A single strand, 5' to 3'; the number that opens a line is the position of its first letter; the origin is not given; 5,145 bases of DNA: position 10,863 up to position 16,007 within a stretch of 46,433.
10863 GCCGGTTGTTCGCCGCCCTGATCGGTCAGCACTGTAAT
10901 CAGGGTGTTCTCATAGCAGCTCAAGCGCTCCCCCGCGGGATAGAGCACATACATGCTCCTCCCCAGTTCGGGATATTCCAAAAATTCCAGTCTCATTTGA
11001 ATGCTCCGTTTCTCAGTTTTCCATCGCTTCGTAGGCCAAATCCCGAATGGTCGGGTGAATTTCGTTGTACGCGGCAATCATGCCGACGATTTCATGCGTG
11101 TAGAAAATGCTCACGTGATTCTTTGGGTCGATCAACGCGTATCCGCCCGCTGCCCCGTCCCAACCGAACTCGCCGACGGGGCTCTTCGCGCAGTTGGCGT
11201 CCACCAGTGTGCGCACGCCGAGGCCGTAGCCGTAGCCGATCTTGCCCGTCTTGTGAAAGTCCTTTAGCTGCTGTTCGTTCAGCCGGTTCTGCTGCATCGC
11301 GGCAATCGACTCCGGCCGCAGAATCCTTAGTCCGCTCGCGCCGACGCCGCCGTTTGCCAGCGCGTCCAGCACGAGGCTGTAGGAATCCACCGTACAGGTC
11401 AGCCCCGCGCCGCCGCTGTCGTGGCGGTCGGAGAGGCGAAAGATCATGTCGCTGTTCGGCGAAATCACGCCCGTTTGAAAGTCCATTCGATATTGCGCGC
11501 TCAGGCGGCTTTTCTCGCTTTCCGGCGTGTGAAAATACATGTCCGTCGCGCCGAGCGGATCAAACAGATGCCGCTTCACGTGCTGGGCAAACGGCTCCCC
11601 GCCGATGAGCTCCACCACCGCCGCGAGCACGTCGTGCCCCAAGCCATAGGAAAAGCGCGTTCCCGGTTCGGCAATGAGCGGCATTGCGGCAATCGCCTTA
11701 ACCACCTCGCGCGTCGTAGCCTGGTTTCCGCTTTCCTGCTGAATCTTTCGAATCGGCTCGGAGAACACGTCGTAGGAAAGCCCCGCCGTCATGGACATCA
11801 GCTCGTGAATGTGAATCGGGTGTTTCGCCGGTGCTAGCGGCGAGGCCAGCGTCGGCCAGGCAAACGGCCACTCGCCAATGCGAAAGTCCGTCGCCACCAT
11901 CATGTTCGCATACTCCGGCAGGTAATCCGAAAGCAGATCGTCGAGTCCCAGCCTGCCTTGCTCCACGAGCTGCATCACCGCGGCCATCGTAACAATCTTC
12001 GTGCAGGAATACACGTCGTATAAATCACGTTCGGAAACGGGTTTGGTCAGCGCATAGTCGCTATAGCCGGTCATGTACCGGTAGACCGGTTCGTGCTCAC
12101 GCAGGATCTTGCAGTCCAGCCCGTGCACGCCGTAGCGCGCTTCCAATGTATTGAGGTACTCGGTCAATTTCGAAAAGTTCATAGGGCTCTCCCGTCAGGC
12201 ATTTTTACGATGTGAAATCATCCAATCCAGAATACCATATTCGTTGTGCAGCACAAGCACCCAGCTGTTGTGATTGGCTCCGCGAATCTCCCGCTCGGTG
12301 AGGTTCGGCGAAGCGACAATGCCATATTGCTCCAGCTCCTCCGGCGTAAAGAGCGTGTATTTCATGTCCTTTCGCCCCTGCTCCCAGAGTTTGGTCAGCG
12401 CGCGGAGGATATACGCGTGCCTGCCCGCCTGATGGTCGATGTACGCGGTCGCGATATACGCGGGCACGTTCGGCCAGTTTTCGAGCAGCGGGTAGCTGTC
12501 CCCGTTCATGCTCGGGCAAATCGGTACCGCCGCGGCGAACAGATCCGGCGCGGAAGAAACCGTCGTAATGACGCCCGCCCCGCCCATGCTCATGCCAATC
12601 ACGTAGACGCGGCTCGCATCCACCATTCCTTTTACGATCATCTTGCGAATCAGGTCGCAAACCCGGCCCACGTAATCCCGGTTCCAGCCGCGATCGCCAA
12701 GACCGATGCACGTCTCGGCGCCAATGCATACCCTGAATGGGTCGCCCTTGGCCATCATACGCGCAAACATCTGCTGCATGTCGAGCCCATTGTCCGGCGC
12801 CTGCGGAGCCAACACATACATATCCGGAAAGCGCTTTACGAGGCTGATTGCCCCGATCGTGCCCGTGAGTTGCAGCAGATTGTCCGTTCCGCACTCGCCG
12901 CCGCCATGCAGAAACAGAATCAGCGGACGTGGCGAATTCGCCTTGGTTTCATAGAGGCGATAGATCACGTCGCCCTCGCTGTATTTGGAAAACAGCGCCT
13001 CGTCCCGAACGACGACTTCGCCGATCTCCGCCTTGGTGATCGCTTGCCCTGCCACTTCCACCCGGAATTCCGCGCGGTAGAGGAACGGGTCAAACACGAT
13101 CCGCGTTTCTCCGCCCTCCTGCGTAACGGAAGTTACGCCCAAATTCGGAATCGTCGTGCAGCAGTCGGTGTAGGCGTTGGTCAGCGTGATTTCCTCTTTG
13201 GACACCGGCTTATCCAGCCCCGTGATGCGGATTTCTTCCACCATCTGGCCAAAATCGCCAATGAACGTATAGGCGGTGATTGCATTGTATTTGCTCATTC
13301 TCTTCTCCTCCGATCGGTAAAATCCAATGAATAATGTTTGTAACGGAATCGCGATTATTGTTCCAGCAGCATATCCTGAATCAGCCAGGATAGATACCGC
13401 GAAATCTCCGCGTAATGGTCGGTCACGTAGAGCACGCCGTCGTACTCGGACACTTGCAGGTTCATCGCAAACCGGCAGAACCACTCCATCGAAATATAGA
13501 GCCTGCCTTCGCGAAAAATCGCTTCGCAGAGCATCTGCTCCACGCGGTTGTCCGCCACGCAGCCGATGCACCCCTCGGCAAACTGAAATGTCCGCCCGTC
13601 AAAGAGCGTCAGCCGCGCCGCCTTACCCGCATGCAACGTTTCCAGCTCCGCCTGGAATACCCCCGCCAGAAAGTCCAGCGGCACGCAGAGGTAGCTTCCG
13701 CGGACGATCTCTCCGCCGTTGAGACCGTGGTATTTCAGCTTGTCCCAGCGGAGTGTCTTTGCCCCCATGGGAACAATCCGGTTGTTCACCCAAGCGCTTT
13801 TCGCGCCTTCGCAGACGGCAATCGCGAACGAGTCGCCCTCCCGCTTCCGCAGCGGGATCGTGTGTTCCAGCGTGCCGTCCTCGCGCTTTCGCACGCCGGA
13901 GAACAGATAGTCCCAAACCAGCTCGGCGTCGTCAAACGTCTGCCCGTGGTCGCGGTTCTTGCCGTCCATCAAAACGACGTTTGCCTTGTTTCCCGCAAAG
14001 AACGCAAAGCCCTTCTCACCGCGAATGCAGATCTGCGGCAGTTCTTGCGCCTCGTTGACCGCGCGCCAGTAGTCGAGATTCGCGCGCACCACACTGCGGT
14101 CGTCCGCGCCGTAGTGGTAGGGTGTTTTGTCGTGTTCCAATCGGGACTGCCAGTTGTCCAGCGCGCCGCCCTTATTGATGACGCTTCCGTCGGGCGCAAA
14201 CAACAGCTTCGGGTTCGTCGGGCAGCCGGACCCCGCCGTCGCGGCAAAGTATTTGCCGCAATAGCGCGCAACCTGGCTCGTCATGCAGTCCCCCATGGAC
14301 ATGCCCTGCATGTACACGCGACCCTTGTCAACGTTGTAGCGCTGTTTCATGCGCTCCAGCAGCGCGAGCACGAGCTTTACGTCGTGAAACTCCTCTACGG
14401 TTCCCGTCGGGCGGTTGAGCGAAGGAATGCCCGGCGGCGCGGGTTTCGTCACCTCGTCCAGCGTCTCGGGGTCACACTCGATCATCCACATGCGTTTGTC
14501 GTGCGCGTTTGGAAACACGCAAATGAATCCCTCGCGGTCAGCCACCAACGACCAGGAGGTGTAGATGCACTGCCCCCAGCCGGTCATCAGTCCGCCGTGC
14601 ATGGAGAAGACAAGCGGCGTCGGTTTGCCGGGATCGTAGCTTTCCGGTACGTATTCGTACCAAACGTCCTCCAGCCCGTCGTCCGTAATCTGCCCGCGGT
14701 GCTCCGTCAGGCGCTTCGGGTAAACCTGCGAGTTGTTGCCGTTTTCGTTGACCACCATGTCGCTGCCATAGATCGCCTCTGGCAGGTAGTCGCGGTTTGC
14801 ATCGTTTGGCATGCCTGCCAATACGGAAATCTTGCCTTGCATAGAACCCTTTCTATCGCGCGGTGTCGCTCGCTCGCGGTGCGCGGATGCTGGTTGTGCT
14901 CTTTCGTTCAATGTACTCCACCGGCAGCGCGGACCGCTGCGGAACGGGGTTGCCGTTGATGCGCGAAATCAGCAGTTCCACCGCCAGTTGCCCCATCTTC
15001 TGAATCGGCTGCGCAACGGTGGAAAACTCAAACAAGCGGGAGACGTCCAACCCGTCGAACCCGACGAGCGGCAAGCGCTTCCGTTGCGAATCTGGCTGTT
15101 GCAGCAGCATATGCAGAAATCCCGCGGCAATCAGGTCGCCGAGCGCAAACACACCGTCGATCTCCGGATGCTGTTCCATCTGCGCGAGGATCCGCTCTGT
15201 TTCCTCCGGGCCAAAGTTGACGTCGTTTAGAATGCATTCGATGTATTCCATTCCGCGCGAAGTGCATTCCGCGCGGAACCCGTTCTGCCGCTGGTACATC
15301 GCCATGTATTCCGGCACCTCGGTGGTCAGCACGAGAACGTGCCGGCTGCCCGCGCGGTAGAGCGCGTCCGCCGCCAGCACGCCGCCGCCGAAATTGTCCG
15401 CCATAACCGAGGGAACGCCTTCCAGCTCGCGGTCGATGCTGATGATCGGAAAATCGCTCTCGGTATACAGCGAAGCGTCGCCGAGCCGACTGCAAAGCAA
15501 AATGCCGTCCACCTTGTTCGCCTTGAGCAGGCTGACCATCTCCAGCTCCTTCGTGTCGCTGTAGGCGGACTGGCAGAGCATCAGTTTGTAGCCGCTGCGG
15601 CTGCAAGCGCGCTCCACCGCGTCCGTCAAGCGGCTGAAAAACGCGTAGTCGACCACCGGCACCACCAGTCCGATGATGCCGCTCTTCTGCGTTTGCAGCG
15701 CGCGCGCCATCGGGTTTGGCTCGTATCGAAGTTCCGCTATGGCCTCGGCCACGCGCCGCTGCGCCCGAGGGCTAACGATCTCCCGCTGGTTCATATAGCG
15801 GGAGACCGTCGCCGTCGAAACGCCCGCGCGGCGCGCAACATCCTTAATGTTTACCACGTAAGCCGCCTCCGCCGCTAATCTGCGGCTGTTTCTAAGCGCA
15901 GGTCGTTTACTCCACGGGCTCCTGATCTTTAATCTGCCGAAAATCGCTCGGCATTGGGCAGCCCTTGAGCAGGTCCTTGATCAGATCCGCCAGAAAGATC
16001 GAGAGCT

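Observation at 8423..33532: Esterase-saturated, glycosidase-free sugar locus: candidate intracellular pathway for heavily acylated alpha-glucosides (acyl-sugars)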

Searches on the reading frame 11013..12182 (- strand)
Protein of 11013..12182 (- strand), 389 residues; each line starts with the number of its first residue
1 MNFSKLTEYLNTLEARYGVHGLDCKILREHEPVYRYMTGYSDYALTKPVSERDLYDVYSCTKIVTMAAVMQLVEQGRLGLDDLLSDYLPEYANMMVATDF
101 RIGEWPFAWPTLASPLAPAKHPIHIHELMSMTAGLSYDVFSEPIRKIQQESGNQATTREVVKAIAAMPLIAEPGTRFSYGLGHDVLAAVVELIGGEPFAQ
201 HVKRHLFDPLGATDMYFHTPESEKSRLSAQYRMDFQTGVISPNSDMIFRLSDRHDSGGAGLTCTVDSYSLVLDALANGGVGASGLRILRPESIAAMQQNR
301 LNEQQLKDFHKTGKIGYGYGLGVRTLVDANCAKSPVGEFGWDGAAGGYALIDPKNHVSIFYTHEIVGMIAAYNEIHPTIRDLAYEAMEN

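Call 4: search_protein_families(library=pfam, proteins=[window:11013-12182:-], max_evalue=0.01)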
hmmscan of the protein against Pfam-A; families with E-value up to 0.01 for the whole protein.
window:11013-12182:- (389 aa): 1 family
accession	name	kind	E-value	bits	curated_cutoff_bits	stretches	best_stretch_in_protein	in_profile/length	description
PF00144.29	Beta-lactamase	-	1.7e-49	169.2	27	1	11-363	6-308/329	Beta-lactamase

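Call 6: search_protein_families(library=ncbifam, proteins=[window:11013-12182:-], max_evalue=0.01)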
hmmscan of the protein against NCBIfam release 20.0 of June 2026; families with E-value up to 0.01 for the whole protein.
window:11013-12182:- (389 aa): 25 families
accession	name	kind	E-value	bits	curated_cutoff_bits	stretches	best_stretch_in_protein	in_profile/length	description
NF052559.1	MthAcHydAcmB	equivalog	4.7e-43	147.4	550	1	14-366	19-370/391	methyl acetate hydrolase AcmB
NF002968.0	PRK03642.1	equivalog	1.8e-10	40.2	385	2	120-359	146-389/432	penicillin binding protein PBP4B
NF007943.0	PRK10662.1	equivalog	1e-09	37.5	266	1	111-230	121-237/380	D-alanyl-D-alanine-carboxypeptidase/endopeptidase AmpH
NF033085.1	bla_class_C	equivalog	9.8e-09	34.5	415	1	8-94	10-95/356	class C beta-lactamase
NF038269.1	lipase_LipE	equivalog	9.1e-07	28.3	750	1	48-93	81-126/407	lipase LipE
NF045671.1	blaPNC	exception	7.3e-06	25.1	750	1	12-94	55-136/401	PNC family class C beta-lactamase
NF000423.2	blaSRT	exception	1.3e-05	24.6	860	1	12-92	34-113/378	SRT/SST family class C beta-lactamase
NF038069.1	blaIDC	exception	1.8e-05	23.8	850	0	38-92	73-127/395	IDC family class C beta-lactamase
NF045925.1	3-sucCA_synth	equivalog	3.1e-05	22.6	800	0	157-218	153-214/498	3-succinylated cholic acid synthase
NF009622.0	PRK13128.1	equivalog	8.2e-05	21.3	443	1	4-94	7-96/518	D-aminopeptidase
NF033467.0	blaAQU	exception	9.9e-05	21.6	815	1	16-89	43-115/380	AQU family class C beta-lactamase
NF038089.1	blaYRC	exception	0.00012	21.2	870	0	20-91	46-116/381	YRC family class C beta-lactamase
NF052353.1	EstBLacLipLMycb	equivalog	0.00023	20.2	650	0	25-93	45-113/420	esterase/beta-lactamase LipL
NF000385.4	blaACT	exception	0.00095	18.3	810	0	18-92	44-117/380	ACT family cephalosporin-hydrolyzing class C beta-lactamase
NF000185.2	BlaEC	exception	0.001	18.1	850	0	20-92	42-113/377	BlaEC family class C beta-lactamase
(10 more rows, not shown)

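Call 44: search_solved_structures(query=window:11013-12182:-, max_evalue=1e-8)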
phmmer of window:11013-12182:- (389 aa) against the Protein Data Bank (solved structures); distinct sequences matched with E-value up to 1e-8: 23.
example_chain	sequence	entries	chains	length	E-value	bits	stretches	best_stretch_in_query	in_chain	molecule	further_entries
4ivi_A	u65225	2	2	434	5.5e-44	154.1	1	11-387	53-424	Carboxylesterase | Carboxylesterases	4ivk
7pp3_A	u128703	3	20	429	1e-40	143.3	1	21-365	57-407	Esterase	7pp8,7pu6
7u1b_A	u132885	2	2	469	9.5e-37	130.3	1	48-388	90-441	Beta-lactamase domain-containing protein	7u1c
7uda_A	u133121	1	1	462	1.1e-36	130.1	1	48-388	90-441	Beta-lactamase domain-containing protein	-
5zwr_B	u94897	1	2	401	3.7e-25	92.1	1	21-358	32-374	Est-Y29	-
4p6b_A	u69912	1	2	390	5.7e-25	91.5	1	21-358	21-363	Est-Y29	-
4p85_A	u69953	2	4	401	6.2e-25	91.4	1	21-358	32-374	Est-Y29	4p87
5zwv_B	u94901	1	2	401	1e-24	90.7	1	21-358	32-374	Est-Y29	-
7atl_AAA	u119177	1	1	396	1.2e-24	90.4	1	26-361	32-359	Esterase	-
5zwq_A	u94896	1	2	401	2.2e-24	89.6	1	21-358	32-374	Est-Y29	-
6kje_B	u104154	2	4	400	1.1e-20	77.4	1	48-329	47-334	Pc15g00720 protein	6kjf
6kjc_A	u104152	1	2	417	1.3e-20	77.2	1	48-329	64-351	Pc15g00720 protein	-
6kjd_B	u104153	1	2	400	2.7e-20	76.1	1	48-329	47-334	Pc15g00720 protein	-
4lcl_A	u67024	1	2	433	1.1e-15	61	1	58-318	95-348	Transesterase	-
2qmi_A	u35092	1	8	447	2.1e-15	60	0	116-235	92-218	Pbp related beta-lactamase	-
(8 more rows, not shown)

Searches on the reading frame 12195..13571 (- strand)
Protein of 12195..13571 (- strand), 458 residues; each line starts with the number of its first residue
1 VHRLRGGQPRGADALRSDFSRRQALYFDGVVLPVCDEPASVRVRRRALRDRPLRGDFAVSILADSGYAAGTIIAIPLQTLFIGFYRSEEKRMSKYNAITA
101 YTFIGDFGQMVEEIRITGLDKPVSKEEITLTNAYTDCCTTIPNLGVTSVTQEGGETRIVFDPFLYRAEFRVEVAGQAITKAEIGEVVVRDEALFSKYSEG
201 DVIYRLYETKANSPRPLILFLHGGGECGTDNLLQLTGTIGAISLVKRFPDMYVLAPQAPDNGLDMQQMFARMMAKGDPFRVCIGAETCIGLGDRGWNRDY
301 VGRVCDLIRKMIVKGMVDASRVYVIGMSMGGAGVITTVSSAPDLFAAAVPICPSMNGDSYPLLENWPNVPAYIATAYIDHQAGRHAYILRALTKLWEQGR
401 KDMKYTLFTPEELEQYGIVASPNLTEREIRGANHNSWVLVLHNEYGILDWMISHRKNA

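Call 4: search_protein_families(library=pfam, proteins=[window:12195-13571:-], max_evalue=0.01)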
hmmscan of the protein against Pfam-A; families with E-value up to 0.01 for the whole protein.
window:12195-13571:- (458 aa): 6 families
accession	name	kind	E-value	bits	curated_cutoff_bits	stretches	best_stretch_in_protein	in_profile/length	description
PF00326.27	Peptidase_S9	-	2.2e-06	27.7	22.6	1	306-360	50-104/213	Prolyl oligopeptidase family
PF12740.14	PETase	-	9.3e-06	25.7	28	1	310-362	115-166/263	PET hydrolase-like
PF12146.15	Hydrolase_4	-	0.00077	19.3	27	1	319-369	75-125/239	Serine aminopeptidase, S33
PF00561.26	Abhydrolase_1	-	0.0013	18.9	25.8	1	314-371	63-125/245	alpha/beta hydrolase fold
PF02230.22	Abhydrolase_2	-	0.002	18.4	23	1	210-347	9-132/217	Phospholipase/Carboxylesterase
PF12697.13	Abhydrolase_6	-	0.0041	18.3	26.3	1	218-371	1-107/217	Alpha/beta hydrolase family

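Call 6: search_protein_families(library=ncbifam, proteins=[window:12195-13571:-], max_evalue=0.01)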
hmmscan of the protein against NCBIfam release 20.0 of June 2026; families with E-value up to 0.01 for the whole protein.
window:12195-13571:- (458 aa): 4 families
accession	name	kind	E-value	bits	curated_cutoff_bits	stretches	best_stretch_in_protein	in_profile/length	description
NF050058.1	e_dPHAscl_type1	hypoth_equivalog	1.7e-09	37.6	150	1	301-351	85-135/276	extracellular catalytic domain type 1 short-chain-length polyhydroxyalkanoate depolymerase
TIGR01840.1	esterase_phb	subfamily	1.4e-08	34.5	107.85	1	303-354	78-129/213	PHB depolymerase family esterase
NF051441.1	BisHyethTerphBdeA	equivalog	1e-05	24.9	520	1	307-363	155-210/305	bis(hydroxyethyl) terephthalate hydrolase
NF058653.1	LipP1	equivalog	0.0008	18.3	350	1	190-225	46-81/300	LipP1 family hormone-sensitive lipase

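Call 66: search_protein_families(library=ncbifam, proteins=[window:12195-13298:-], max_evalue=0.00001)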
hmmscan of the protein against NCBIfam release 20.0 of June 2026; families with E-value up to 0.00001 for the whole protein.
window:12195-13298:- (367 aa): 3 families
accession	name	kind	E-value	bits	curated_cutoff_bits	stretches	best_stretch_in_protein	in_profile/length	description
NF050058.1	e_dPHAscl_type1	hypoth_equivalog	9.4e-10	38.4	150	1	210-260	85-135/276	extracellular catalytic domain type 1 short-chain-length polyhydroxyalkanoate depolymerase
TIGR01840.1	esterase_phb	subfamily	7.3e-09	35.4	107.85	1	212-263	78-129/213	PHB depolymerase family esterase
NF051441.1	BisHyethTerphBdeA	equivalog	8.1e-06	25.3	520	0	216-272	155-210/305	bis(hydroxyethyl) terephthalate hydrolase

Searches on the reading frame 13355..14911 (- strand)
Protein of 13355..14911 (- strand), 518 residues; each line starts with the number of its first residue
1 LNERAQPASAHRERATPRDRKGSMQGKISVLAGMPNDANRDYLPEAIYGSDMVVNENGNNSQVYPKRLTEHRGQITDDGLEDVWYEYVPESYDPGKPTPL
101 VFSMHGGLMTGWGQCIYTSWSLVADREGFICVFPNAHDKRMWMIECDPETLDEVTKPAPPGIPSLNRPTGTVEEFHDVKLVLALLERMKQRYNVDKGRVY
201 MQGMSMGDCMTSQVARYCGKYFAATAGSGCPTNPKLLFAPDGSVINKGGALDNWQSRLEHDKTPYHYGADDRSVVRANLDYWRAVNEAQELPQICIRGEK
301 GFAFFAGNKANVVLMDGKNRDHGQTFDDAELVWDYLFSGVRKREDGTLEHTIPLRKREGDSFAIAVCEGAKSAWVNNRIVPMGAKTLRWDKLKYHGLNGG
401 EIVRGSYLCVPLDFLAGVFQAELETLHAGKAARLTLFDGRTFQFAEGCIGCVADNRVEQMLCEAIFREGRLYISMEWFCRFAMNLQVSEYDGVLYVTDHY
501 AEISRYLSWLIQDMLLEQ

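Call 4: search_protein_families(library=pfam, proteins=[window:13355-14911:-], max_evalue=0.01)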
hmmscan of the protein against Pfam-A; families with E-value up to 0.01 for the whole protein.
window:13355-14911:- (518 aa): 0 families

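Call 6: search_protein_families(library=ncbifam, proteins=[window:13355-14911:-], max_evalue=0.01)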
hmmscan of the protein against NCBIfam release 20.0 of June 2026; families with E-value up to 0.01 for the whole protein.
window:13355-14911:- (518 aa): 3 families
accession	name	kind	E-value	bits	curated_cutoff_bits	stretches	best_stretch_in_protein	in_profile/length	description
NF050058.1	e_dPHAscl_type1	hypoth_equivalog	7.5e-19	68.3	150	2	175-232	82-140/276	extracellular catalytic domain type 1 short-chain-length polyhydroxyalkanoate depolymerase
TIGR01840.1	esterase_phb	subfamily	1.1e-13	51.1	107.85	2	175-231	73-129/213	PHB depolymerase family esterase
NF033523.0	lasso_peptidase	equivalog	0.0023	16.8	400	1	181-255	478-552/638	Atxe2 family lasso peptide isopeptidase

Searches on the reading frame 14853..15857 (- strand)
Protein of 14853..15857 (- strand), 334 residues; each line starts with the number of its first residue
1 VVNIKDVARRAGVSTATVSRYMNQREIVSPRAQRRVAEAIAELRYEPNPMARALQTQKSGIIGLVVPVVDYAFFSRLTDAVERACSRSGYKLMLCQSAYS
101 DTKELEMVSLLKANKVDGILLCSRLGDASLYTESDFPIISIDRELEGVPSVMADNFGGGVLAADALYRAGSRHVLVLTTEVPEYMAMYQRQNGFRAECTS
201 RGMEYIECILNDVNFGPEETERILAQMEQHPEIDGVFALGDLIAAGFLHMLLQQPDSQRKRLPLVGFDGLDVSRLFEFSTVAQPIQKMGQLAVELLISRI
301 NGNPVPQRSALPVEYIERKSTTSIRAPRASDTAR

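Call 4: search_protein_families(library=pfam, proteins=[window:14853-15857:-], max_evalue=0.01)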
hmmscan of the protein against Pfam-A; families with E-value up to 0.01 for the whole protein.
window:14853-15857:- (334 aa): 6 families
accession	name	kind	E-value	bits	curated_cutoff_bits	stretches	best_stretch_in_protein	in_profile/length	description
PF00532.27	Peripla_BP_1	-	1.8e-23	83.9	22.2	1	61-318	3-280/281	Periplasmic binding proteins and sugar binding domain of LacI family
PF00356.27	LacI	-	1.2e-17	63.8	27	1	3-48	1-46/46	Bacterial regulatory proteins, lacI family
PF13377.12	Peripla_BP_3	-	2.6e-17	63.8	26.5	1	163-321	1-167/167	Periplasmic binding protein-like domain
PF13407.12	Peripla_BP_4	-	2.8e-13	50.5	35.1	1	62-303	1-257/258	Periplasmic binding protein domain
PF13560.12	HTH_31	-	7.2e-06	26.7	27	1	5-39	18-53/64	Helix-turn-helix domain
PF13542.12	HTH_Tnp_ISL3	-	0.0015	18.4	27.4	1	1-24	27-49/51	Helix-turn-helix domain of transposase family ISL3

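Call 66: search_protein_families(library=ncbifam, proteins=[window:14853-15857:-], max_evalue=0.00001)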
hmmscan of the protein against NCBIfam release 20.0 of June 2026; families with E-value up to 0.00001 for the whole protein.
window:14853-15857:- (334 aa): 19 families
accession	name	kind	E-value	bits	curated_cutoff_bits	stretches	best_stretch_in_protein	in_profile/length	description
NF047341.1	lactose_RbsR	equivalog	1e-50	172.9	382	1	2-323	3-330/331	ribose utilization transcriptional repressor RbsR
NF007979.0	PRK10703.1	equivalog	1.6e-43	149.1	501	1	1-323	1-333/341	HTH-type transcriptional repressor PurR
NF052440.1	TransRegGNTRPSEAE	equivalog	5.5e-40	137.4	400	1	2-320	6-332/333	HTH-type transcriptional regulator GntR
NF007743.0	PRK10423.1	equivalog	1.1e-39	136.4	531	1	1-320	1-329/330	ribose operon transcriptional repressor RbsR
NF008269.0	PRK11041.1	equivalog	1.2e-37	129.8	436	1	3-324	11-340/342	DNA-binding transcriptional regulator CytR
NF007075.0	PRK09526.1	subfamily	2.9e-37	128.4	340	1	2-330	6-340/358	LacI family DNA-binding transcriptional regulator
TIGR01481.1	ccpA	equivalog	1.5e-35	123.2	442.35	1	2-321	3-329/330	catabolite control protein A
NF007706.0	PRK10401.1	equivalog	2.5e-34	119.1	555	1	1-307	1-314/346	HTH-type transcriptional regulator GalS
NF008452.0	PRK11303.1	equivalog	4.6e-33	114.8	385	1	3-318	2-323/332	catabolite repressor/activator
TIGR02417.1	fruct_sucro_rep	subfamily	1e-32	113.7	389.55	1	4-318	2-326/327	D-fructose-responsive transcription factor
NF047913.1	TransRegIdnR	equivalog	1.9e-32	112.9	500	1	2-309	6-318/331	DNA-binding transcriptional regulator IdnR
NF007449.0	PRK10014.1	subfamily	2.9e-28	98.9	310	1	2-315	7-338/342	Mal regulon transcriptional regulator MalI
NF008002.0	PRK10727.1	equivalog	3.4e-28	98.7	557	1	1-323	1-331/341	HTH-type transcriptional regulator GalR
NF051853.1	TransRegUriRCory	equivalog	7.6e-28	97.6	550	1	4-322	3-325/327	transcriptional regulator UriR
TIGR02405.1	trehalos_R_Ecol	equivalog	2.1e-24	86.4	357.35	1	3-308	3-304/311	trehalose operon repressor TreR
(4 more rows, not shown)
